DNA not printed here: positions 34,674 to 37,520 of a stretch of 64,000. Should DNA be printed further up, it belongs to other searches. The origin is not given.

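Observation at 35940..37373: MalK-type ATPase carries a ~480-aa C-terminal extension with extra OB/TOBE-like segments and a coiled-coil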

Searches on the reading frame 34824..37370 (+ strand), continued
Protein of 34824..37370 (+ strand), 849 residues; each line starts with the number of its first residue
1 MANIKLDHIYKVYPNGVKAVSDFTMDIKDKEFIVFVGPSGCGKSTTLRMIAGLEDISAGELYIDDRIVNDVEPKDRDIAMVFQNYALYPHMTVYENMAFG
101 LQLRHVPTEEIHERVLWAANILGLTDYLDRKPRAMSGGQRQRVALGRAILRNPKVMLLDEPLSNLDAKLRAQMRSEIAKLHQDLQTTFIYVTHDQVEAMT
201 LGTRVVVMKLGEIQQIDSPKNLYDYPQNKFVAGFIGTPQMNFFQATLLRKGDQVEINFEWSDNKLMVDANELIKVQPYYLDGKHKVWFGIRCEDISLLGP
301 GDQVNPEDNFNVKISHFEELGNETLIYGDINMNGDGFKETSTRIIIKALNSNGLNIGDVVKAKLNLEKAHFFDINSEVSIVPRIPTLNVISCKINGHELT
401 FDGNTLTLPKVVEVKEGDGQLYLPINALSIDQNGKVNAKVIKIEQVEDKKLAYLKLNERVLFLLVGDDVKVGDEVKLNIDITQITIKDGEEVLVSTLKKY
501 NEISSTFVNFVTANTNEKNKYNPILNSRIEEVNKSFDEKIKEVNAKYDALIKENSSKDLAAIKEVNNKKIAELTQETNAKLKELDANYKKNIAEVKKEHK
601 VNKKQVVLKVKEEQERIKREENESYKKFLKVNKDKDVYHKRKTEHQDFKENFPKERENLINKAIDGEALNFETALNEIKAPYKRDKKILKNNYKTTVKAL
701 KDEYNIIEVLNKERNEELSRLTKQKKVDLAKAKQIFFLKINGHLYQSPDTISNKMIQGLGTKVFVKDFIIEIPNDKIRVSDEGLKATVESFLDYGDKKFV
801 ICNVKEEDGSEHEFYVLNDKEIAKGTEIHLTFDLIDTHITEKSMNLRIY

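Call 44: fold_search(model_id=the predicted structure, library=pdb)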
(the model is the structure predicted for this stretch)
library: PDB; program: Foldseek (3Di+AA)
matches with E <= 10: 1560; with E <= 0.001: 1212
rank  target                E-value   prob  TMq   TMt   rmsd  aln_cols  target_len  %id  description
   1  6yir                  1.3e-39  1.00  0.40  0.91   2.6       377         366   54  Crystal structure of Bacillus subtilis MsmX ATPase (released 2020-11-18)
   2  7x0q_A                1.5e-39  1.00  0.41  0.95   1.9       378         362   55  Crystal structure of ATPase Clo1313_2554 from Clostridium thermocellum (released 2022-09-14)
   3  4tqu_S                1.0e-37  1.00  0.41  0.95   1.9       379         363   46  Crystal structure of a bacterial ABC transporter involved in the import of the acidic polysaccharide alginate (released 2015-07-22)
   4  7x0q_B                1.1e-37  1.00  0.40  0.92   2.5       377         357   55  Crystal structure of ATPase Clo1313_2554 from Clostridium thermocellum (released 2022-09-14)
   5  2d62                  1.6e-37  1.00  0.41  0.90   2.5       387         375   48  Crystal structure of multiple sugar binding transport ATP-binding protein (released 2006-05-08)
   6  3puz_A                6.7e-36  1.00  0.40  0.89   2.7       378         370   42  Crystal Structure of a pre-translocation state MBP-Maltose transporter complex bound to AMP-PNP (released 2011-05-18)
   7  4khz_B                8.5e-36  1.00  0.40  0.90   2.6       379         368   42  Crystal structure of the maltose-binding protein/maltose transporter complex in an pre-translocation conformation boun (released 2013-10-23)
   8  1g29_1                9.0e-36  1.00  0.39  0.86   3.4       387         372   46  MALK (released 2000-12-06)
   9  2r6g_A                1.6e-35  1.00  0.39  0.86   3.0       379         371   41  The Crystal Structure of the E. coli Maltose Transporter (released 2007-11-27)
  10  3puv_B                1.6e-35  1.00  0.38  0.86   3.1       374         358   43  Crystal Structure of an outward-facing MBP-Maltose transporter complex bound to ADP-VO4 (released 2011-08-10)
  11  2awn_B                1.8e-35  1.00  0.40  0.87   2.8       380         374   41  Crystal structure of the ADP-Mg-bound E. Coli MALK (Crystallized with ATP-Mg) (released 2005-12-13)
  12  9bcr_D                5.7e-35  1.00  0.40  0.90   2.4       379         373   41  Cryo-EM structure of a bacterial prototype ATP-binding cassette transporter MalFGK2. (released 2025-04-30)
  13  1v43                  1.2e-34  1.00  0.40  0.93   2.4       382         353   42  Crystal Structure of ATPase subunit of ABC Sugar Transporter (released 2004-11-16)
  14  3puy_B                1.8e-34  1.00  0.38  0.86   3.1       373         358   43  Crystal Structure of an outward-facing MBP-Maltose transporter complex bound to AMP-PNP after crystal soaking of the p (released 2011-05-18)
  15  2awo_A                1.8e-34  1.00  0.40  0.89   2.8       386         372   41  Crystal structure of the ADP-Mg-bound E. Coli MALK (Crystallized with ADP-Mg) (released 2005-12-13)
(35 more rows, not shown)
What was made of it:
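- On MsmX/UgpC/MalK-type ABC importer ATPase: The structural match covers the whole of MsmX (call 44).
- Closest known: MsmX / MalK / UgpC-type ATPases of carbohydrate. Same: Identity to MsmX and Clo1313_2554 is 54-55%, with TMt 0.91-0.95 (call 44).
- Foldseek gives 54-55% identity and TMt 0.91-0.95 to MsmX and Clo1313_2554 (call 44).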

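Call 48: find_encoding_contigs(protein=P0110, flank=7000, max_places=1)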
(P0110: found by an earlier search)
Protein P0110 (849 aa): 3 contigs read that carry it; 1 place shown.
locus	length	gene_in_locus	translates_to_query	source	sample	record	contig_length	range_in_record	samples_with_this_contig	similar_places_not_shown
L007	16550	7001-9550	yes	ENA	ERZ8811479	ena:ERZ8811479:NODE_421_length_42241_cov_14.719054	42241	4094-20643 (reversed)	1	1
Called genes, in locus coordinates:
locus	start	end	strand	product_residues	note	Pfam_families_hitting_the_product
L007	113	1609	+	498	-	PF02446:Glyco_hydro_77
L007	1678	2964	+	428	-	PF13416:SBP_bac_8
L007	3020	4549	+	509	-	PF00528:BPD_transp_1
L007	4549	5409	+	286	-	PF00528:BPD_transp_1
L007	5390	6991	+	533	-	PF00128:Alpha-amylase, PF14701:hDGE_amylase (faint)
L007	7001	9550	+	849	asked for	PF00005:ABC_tran, PF13304:AAA_21 (faint), PF17912:OB_MalK (faint)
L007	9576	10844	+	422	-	-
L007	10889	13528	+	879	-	PF03714:PUD, PF02922:CBM_48, PF00128:Alpha-amylase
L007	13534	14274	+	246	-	-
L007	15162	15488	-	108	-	-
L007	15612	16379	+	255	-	-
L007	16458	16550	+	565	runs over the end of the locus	-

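Call 50: find_encoding_contigs(protein=P0120, flank=7000, max_places=1)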
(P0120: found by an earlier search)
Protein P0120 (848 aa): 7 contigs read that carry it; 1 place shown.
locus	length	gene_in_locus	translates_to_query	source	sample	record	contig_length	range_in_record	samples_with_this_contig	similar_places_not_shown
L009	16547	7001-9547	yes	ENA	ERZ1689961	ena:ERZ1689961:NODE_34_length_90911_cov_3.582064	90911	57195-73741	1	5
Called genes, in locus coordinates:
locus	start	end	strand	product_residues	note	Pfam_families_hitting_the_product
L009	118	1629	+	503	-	PF02446:Glyco_hydro_77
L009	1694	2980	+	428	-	PF01547:SBP_bac_1, PF13416:SBP_bac_8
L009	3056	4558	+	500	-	PF00528:BPD_transp_1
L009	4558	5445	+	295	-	PF00528:BPD_transp_1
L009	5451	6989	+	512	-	PF00128:Alpha-amylase, PF14701:hDGE_amylase (weak)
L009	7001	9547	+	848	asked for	PF00005:ABC_tran, PF13304:AAA_21 (faint), PF17912:OB_MalK (faint)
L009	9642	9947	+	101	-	-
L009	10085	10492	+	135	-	-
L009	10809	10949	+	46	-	-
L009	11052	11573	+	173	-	PF00583:Acetyltransf_1, PF13673:Acetyltransf_10, PF13508:Acetyltransf_7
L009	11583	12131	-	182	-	PF07155:ECF-ribofla_trS, PF12822:ECF_trnsprt (weak)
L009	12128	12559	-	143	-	PF04463:2-thiour_desulf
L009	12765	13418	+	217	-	PF01863:YgjP-like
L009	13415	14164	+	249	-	PF22435:MRM3-like_sub_bind (weak), PF00588:SpoU_methylase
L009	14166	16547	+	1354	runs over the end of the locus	-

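Call 51: find_encoding_contigs(protein=P0137, flank=7000, max_places=1)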
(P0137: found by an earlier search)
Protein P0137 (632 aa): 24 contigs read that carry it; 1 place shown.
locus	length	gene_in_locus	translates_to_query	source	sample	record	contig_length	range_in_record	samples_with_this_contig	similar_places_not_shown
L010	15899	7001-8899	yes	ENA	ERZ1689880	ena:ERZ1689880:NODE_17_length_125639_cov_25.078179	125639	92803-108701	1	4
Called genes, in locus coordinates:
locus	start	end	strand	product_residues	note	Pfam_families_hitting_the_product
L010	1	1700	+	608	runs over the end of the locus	PF02922:CBM_48, PF00128:Alpha-amylase (weak)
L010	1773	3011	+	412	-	PF13416:SBP_bac_8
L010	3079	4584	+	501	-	PF00528:BPD_transp_1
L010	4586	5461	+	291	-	PF00528:BPD_transp_1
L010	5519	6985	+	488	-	PF00128:Alpha-amylase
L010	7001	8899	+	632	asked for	PF00005:ABC_tran, PF02463:SMC_N (weak), PF13304:AAA_21 (faint), PF17912:OB_MalK (weak)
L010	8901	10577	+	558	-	PF02903:Alpha-amylase_N, PF00128:Alpha-amylase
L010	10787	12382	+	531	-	PF02446:Glyco_hydro_77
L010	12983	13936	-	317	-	PF20221:DUF6580 (weak), PF07155:ECF-ribofla_trS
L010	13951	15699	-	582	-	PF02463:SMC_N (faint), PF03193:RsgA_GTPase (faint), PF13175:AAA_15 (faint), PF13476:AAA_23 (faint), PF13555:AAA_29 (faint), PF00005:ABC_tran, PF00005:ABC_tran, PF13304:AAA_21 (weak), +5 more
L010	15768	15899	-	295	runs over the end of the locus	-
